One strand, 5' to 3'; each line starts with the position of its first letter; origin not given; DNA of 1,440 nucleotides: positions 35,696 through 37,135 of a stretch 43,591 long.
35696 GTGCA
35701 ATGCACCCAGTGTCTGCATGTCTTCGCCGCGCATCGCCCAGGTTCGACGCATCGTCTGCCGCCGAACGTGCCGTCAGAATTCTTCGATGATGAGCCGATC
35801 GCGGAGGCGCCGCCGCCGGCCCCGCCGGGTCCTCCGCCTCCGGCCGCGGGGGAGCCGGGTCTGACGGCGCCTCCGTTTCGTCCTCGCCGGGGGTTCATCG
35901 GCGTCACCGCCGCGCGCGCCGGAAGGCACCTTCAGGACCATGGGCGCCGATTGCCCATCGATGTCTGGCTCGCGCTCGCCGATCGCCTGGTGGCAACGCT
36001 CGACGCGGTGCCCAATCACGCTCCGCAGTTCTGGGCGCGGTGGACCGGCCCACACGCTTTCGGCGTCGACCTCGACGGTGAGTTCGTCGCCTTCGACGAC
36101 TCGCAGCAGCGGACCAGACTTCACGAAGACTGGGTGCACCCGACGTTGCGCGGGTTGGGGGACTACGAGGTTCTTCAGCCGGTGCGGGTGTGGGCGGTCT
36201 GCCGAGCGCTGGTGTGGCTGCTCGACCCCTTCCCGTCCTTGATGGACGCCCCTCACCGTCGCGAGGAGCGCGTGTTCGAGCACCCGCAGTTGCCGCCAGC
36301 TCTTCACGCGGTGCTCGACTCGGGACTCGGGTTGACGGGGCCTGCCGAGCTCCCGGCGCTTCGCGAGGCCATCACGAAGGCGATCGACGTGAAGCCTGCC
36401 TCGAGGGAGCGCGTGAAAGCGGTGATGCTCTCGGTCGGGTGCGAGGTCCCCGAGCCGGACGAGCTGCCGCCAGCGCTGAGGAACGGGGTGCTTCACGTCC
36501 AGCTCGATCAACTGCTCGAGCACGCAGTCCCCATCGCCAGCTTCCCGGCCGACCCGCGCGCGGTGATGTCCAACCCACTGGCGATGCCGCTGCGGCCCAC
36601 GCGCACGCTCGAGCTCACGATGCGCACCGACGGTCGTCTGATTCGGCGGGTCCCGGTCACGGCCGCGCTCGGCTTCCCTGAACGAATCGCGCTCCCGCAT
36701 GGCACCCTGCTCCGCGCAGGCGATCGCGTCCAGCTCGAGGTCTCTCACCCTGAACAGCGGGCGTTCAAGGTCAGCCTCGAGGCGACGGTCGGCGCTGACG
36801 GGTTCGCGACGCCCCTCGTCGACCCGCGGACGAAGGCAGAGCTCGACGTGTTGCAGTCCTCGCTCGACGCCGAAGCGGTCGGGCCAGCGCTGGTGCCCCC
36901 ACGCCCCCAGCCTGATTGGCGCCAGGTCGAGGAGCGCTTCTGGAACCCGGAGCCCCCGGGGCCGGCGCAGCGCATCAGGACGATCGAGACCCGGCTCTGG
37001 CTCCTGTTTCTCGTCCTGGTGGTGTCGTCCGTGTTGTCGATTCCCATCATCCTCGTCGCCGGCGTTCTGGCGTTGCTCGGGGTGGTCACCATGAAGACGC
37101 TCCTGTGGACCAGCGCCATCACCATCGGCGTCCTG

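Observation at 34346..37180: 944-aa protein with six zinc ribbons and a C-terminal membrane anchor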

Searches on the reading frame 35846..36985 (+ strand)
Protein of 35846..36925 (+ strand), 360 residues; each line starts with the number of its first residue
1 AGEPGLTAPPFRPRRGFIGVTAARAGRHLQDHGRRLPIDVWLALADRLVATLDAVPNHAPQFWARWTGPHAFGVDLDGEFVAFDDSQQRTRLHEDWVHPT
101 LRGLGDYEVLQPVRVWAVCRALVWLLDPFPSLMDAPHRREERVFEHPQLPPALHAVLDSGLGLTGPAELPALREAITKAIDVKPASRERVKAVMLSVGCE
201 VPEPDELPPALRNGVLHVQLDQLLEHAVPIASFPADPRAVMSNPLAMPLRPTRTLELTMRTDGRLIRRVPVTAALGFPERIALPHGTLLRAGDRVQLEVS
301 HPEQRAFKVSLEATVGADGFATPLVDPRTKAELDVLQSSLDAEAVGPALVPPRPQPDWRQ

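Call 18: search_protein_families(library=pfam, proteins=[window:35846-36925:+], max_evalue=10)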
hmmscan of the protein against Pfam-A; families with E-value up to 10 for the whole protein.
window:35846-36925:+ (360 aa): 0 families

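Call 24: search_solved_structures(query=A2, max_evalue=10, show_alignments=3)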
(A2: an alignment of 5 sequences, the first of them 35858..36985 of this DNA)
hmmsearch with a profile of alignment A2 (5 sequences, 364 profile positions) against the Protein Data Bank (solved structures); distinct sequences matched with E-value up to 10: 2.
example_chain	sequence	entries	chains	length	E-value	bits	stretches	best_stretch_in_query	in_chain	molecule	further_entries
4nbt_A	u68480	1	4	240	0.071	15.3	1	267-342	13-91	3-oxoacyl-[acyl-carrier-protein] reductase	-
3amj_B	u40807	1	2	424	0.48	12.6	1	316-362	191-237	zinc peptidase inactive subunit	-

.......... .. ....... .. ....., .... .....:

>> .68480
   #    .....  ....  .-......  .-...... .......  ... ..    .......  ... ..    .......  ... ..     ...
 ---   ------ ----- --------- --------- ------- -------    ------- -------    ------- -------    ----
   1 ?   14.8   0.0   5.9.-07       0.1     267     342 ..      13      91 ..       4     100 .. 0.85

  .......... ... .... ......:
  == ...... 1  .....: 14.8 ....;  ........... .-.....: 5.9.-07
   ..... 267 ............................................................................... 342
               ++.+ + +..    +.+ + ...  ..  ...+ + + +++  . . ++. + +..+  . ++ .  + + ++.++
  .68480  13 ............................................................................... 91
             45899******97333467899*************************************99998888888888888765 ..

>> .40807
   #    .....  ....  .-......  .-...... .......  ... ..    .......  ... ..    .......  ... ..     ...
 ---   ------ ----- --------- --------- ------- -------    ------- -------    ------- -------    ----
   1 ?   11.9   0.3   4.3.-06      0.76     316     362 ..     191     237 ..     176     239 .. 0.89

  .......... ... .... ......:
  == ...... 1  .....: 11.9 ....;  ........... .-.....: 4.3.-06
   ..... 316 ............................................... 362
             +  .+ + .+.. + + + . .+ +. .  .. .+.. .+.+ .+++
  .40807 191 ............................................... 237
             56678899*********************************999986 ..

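Call 25: find_related_loci(query=A2, collection=genome_contigs, flank=10000)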
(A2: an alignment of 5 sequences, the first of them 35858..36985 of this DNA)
Query A2 (376 aa) in genome_contigs; peptide patterns used: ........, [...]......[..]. (x = any residue, [..] = any of these).
46 stretches matched a pattern; 4 encode a relative of the query (tblastn E <= 1e-3); 4 distinct loci.
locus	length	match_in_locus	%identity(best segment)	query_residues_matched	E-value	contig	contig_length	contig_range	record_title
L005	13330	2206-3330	90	1-375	0e+0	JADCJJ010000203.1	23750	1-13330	MAG: Myxococcaceae bacterium isolate M069S2SP1A73QC M069S2_203, whole genome shotgun sequence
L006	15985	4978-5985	62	7-345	7e-121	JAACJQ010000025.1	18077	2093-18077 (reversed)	MAG: Archangiaceae bacterium isolate LZH k87_27681, whole genome shotgun sequence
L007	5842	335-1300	53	10-339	1e-90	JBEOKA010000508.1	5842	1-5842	MAG: Myxococcaceae bacterium isolate mt_II.5 NODE_5477_length_5842_cov_5.950060, whole genome shotgun sequence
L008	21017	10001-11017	56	6-351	1e-107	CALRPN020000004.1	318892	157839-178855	MAG: Archangium gephyra isolate JJ-KV9-13-1-m1-bin299 genome assembly, contig: JJ-KV9-13-C4, whole genome shotgun sequen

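Call 30: search_protein_representatives(alignment_id=A2)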
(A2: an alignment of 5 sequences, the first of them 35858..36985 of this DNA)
Query: 5 sequences, 364 profile positions. Proteins with E-value up to 0.001 (for the whole library): 43; up to 1e-10: 29; up to 1e-30: 14. The best 43 are listed.
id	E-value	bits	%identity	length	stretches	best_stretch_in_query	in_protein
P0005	3.4e-180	615.2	-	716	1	3-363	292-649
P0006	2.1e-164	563.3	-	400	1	45-363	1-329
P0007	2.3e-151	520.3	-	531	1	5-357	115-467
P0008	7.7e-150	515.3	-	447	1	6-353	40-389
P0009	5.6e-148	509.2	-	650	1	3-358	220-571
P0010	1.7e-92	326.6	-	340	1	115-352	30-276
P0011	2.0e-73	263.9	-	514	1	12-351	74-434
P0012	7.8e-70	252.1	-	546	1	12-351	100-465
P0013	1.9e-63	231.1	-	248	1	182-352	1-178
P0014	7.2e-63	229.2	-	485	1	12-350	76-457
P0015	4.6e-58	213.4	-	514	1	12-350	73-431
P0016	4.6e-57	210.1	-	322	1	11-233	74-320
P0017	2.4e-39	151.8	-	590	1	12-316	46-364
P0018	3.7e-37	144.6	-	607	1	12-318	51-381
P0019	7.4e-30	120.6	-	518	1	11-352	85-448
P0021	1.6e-28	116.2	-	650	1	12-342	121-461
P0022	4.3e-20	88.5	-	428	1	11-231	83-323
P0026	1.4e-13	67.1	-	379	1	12-231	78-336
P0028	2.3e-13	66.3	-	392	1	12-221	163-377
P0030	3.3e-12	62.5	-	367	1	11-237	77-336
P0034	3.0e-10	56.1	-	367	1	12-246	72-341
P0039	1.1e-06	44.4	-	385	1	13-312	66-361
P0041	1.4e-05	40.7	-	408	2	141-240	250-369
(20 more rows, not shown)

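Call 32: predict_structure(alignment_id=A2)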
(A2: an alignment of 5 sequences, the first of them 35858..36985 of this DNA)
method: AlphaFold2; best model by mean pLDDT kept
length: 376 residues; sequences in the alignment: 5
mean_pLDDT: 65.1   pTM: 0.47
mean pLDDT of the five models: 65.1, 64.5, 61.6, 57.9, 55.4
residues with pLDDT >= 90: 25; 70-90: 136; 50-70: 128; < 50: 87
segments of 3 or more residues with pLDDT < 50: 1-5, 83-86, 131-137, 197-204, 206-223, 230-243, 343-352, 357-359, 361-369, 371-376
pLDDT, mean of each block of 10 residues (from residue 1): 50 69 60 71 74 58 72 73 53 61 59 70 56 47 63 67 74 77 74 52 47 42 50 42 67 86 87 89 84 85 81 90 73 77 46 50 45 40
secondary structure, 60 per line:
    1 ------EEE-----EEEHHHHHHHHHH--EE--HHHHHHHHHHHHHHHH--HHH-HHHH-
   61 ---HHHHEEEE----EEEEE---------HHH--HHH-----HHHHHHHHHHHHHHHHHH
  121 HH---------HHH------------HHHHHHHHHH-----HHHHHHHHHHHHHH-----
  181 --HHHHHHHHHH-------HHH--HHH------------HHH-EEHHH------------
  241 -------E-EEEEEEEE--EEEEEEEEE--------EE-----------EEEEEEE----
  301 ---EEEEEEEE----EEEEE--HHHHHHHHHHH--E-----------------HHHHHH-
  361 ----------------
elements in order: E7-9 E15-17 H18-27 H34-49 H56-59 H64-67 E68-71 E76-80 H103-122 H147-156 H162-175 H183-192 E250-257 E260-268 E290-296 E304-311 E316-320 H323-333 H354-359

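Call 33: search_protein_families(library=pfam, proteins=[P0026, P0030, P0034, P0041, P0011, P0017, P0019, P0022, P0028, P0039], max_evalue=1)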
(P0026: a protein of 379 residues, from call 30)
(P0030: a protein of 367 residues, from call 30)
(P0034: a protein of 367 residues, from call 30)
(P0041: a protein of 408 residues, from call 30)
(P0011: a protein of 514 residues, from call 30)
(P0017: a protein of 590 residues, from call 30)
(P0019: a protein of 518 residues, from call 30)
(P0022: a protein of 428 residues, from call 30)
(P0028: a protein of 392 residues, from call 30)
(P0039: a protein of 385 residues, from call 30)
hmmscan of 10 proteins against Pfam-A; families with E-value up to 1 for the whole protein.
P0026 (379 aa): 1 family
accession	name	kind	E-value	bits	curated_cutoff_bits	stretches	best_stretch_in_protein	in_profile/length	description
PF00069.31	Pkinase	-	0.01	15.7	31.7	1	176-263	164-258/263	Protein kinase domain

P0030 (367 aa): 3 families
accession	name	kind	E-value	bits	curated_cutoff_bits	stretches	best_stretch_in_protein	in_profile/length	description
PF00069.31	Pkinase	-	4.6e-07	29.9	31.7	1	160-258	153-258/263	Protein kinase domain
PF07714.23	PK_Tyr_Ser-Thr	-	3.4e-05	23.7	23.1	1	171-253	170-250/258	Protein tyrosine and serine/threonine kinase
PF21552.3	TFC3_eWH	-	0.11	13.1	27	1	295-323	5-33/91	Transcription factor tau 138 kDa subunit, extended winged helix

P0034 (367 aa): 2 families
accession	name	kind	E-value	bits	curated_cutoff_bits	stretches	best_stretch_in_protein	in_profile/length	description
PF00069.31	Pkinase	-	0.0002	21.3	31.7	1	170-250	164-252/263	Protein kinase domain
PF07714.23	PK_Tyr_Ser-Thr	-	0.0043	16.8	23.1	1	170-249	171-248/258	Protein tyrosine and serine/threonine kinase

P0041 (408 aa): 0 families

P0011 (514 aa): 0 families

P0017 (590 aa): 0 families

P0019 (518 aa): 0 families

P0022 (428 aa): 0 families

P0028 (392 aa): 3 families
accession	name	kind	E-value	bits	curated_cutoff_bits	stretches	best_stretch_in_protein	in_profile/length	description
PF13717.11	Zn_ribbon_4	-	2.6e-05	24.5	30.3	1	1-35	1-35/36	zinc-ribbon domain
PF19979.4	DUF6415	-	0.37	12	27.5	0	315-386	6-77/95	Family of unknown function (DUF6415)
PF19792.4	DUF6276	-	0.75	10.4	27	0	4-34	1-38/128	Family of unknown function (DUF6276)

P0039 (385 aa): 0 families

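Call 64: find_encoding_contigs(protein=P0030, flank=6000, max_places=3)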
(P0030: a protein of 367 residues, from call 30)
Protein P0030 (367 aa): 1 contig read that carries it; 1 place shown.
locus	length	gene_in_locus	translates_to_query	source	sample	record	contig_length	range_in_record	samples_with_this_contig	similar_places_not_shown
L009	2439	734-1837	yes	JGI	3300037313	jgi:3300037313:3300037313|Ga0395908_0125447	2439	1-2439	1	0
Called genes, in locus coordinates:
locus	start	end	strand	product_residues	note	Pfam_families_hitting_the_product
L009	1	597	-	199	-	?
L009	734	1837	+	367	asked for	PF00069:Pkinase (weak)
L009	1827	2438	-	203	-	?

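Call 65: find_encoding_contigs(protein=P0011, flank=6000, max_places=3)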
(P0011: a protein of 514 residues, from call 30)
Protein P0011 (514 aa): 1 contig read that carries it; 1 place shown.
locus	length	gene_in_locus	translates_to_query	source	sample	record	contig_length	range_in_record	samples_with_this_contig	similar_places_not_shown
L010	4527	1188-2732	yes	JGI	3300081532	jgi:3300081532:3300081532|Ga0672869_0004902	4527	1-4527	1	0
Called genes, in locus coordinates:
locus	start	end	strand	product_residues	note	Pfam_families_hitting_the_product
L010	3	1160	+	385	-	?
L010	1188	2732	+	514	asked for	-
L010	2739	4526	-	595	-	?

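Call 77: find_encoding_contigs(protein=P0021, flank=8000, max_places=2)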
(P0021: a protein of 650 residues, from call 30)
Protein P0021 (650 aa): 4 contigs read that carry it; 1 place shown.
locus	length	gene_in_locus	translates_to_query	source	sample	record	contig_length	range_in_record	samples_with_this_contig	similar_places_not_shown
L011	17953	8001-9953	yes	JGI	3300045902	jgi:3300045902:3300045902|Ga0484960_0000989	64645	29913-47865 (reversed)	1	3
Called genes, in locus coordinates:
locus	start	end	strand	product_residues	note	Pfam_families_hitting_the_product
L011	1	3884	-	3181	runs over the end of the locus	PF08450:SGL (faint), PF01436:NHL, PF01436:NHL (weak), PF22352:K319L-like_PKD, PF18911:PKD_4 (weak), PF22352:K319L-like_PKD, PF18911:PKD_4 (weak), PF22352:K319L-like_PKD (weak), +5 more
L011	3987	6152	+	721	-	PF00069:Pkinase, PF07714:PK_Tyr_Ser-Thr, PF01636:APH (faint), PF08308:PEGA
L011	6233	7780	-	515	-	PF02874:ATP-synt_ab_N, PF00006:ATP-synt_ab, PF00306:ATP-synt_ab_C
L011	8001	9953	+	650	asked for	-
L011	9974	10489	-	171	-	-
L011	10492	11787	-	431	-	PF13453:Zn_ribbon_TFIIB, PF12773:DZR (weak)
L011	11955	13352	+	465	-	PF00535:Glycos_transf_2, PF13641:Glyco_tranf_2_3, PF13489:Methyltransf_23, PF08241:Methyltransf_11, PF08242:Methyltransf_12, PF13649:Methyltransf_25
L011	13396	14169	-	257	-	PF00378:ECH_1, PF16113:ECH_2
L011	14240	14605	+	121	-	-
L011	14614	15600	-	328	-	PF00561:Abhydrolase_1, PF12697:Abhydrolase_6, PF12146:Hydrolase_4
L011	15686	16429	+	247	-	PF03372:Exo_endo_phos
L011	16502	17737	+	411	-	PF01053:Cys_Met_Meta_PP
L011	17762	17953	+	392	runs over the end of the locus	PF00990:GGDEF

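Call 78: find_encoding_contigs(protein=P0019, flank=8000, max_places=2)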
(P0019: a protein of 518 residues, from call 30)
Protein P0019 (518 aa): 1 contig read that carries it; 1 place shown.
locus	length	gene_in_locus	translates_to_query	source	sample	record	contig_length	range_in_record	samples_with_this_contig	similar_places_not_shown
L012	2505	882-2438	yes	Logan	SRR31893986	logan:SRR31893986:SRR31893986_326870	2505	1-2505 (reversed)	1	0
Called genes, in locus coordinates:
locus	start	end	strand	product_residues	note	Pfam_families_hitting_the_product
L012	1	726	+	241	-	?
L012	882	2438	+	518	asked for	-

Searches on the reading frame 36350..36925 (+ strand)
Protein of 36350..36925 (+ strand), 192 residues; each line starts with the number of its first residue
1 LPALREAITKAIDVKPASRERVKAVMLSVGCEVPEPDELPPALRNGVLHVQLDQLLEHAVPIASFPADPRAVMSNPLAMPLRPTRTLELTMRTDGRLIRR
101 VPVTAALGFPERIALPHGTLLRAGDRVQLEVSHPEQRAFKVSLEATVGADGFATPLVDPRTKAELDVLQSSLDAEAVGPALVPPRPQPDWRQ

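Call 18: search_protein_families(library=pfam, proteins=[window:36350-36925:+], max_evalue=10)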
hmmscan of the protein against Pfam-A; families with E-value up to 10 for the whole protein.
window:36350-36925:+ (192 aa): 0 families

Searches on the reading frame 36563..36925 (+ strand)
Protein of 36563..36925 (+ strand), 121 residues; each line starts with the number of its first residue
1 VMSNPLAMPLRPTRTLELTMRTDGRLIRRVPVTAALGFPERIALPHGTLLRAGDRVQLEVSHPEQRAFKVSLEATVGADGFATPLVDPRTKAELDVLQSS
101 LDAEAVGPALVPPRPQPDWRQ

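Call 45: predict_structure(alignment_id=A3)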
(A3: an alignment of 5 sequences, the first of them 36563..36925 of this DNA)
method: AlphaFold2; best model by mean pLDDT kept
length: 121 residues; sequences in the alignment: 5
mean_pLDDT: 85.3   pTM: 0.73
mean pLDDT of the five models: 85.3, 84.6, 84.7, 84.4, 82.6
residues with pLDDT >= 90: 74; 70-90: 24; 50-70: 19; < 50: 4
segments of 3 or more residues with pLDDT < 50: 1-4
pLDDT, mean of each block of 10 residues (from residue 1): 56 93 93 91 90 96 91 96 95 93 72 60 54
secondary structure, 60 per line:
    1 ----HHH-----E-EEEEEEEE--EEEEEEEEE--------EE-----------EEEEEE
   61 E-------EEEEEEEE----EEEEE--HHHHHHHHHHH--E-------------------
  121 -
elements in order: E15-22 E25-33 E55-61 E69-76 E81-85 H88-98

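Call 57: fold_search(model_id=the predicted structure, library=pdb)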
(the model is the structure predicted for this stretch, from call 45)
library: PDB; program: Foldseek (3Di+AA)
matches with E <= 10: 620; with E <= 0.001: 0
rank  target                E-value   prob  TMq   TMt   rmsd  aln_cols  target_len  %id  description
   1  9fp0_A                2.1e-02  0.99  0.43  0.09   5.5        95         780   19  Cryo-EM structure of the 'crown'less Bcs macrocomplex for E. coli cellulose secretion in non-saturating c-di-GMP (loca (released 2024-10-16)
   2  5ej1_A                4.3e-02  0.89  0.37  0.09   6.4       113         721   10  Pre-translocation state of bacterial cellulose synthase (released 2016-03-30)
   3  9b8v_E                5.2e-02  0.94  0.42  0.08   5.8        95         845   18  AlphaFold2 informed cryo-EM model of the E. coli cellulose synthase BcsAG3B6 complex (released 2025-02-19)
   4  4p00_A                1.0e-01  0.77  0.37  0.09   6.3       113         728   11  Bacterial Cellulose Synthase in complex with cyclic-di-GMP and UDP (released 2014-04-09)
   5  5vx6_A                1.1e-01  0.77  0.35  0.23   6.4       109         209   14  Structure of Bacillus subtilis Inhibitor of motility (MotI/DgrA) (released 2017-11-22)
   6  9fmv_A                1.3e-01  0.92  0.44  0.09   4.0        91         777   19  Cryo-EM structure of the c-di-GMP-free synthase:pEtN transferase complex (BcsA-Bct-G3) from the E. coli cellulose secr (released 2024-10-16)
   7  9fnn_A                1.4e-01  0.90  0.44  0.09   4.3        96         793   19  Cryo-EM structure of the c-di-GMP-saturated 'crown'less Bcs macrocomplex for cellulose secretion in E. coli (released 2024-10-16)
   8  1ywu_MODEL_1_A        1.9e-01  0.63  0.37  0.36   6.3        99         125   12  Solution NMR structure of Pseudomonas Aeruginosa protein PA4608. Northeast Structural Genomics target PaT7 (released 2005-03-29)
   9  3qva_A                2.1e-01  0.82  0.35  0.38   4.7        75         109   17  Structure of Klebsiella pneumoniae 5-hydroxyisourate hydrolase (released 2011-08-24)
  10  3qva_D                2.3e-01  0.80  0.36  0.41   4.7        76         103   17  Structure of Klebsiella pneumoniae 5-hydroxyisourate hydrolase (released 2011-08-24)
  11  3qva_C                2.9e-01  0.77  0.35  0.40   4.7        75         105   17  Structure of Klebsiella pneumoniae 5-hydroxyisourate hydrolase (released 2011-08-24)
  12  1q38_MODEL_1_A        4.0e-01  0.13  0.20  0.26  11.7        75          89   15  Anastellin (released 2003-11-04)
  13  4lpt_B                4.5e-01  0.30  0.28  0.33   7.5        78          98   12  Crystal structure of monomeric TENCON variant P54CR4-31 (released 2014-01-29)
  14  5fn8_A                4.7e-01  0.09  0.16  0.12  14.2        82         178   10  Crystal structure of rat CD45 extracellular region, domains d3-d4 (released 2016-03-23)
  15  3r6n_A                4.7e-01  0.06  0.13  0.06  11.8        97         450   10  Crystal structure of a rigid four spectrin repeat fragment of the human desmoplakin plakin domain (released 2011-05-11)
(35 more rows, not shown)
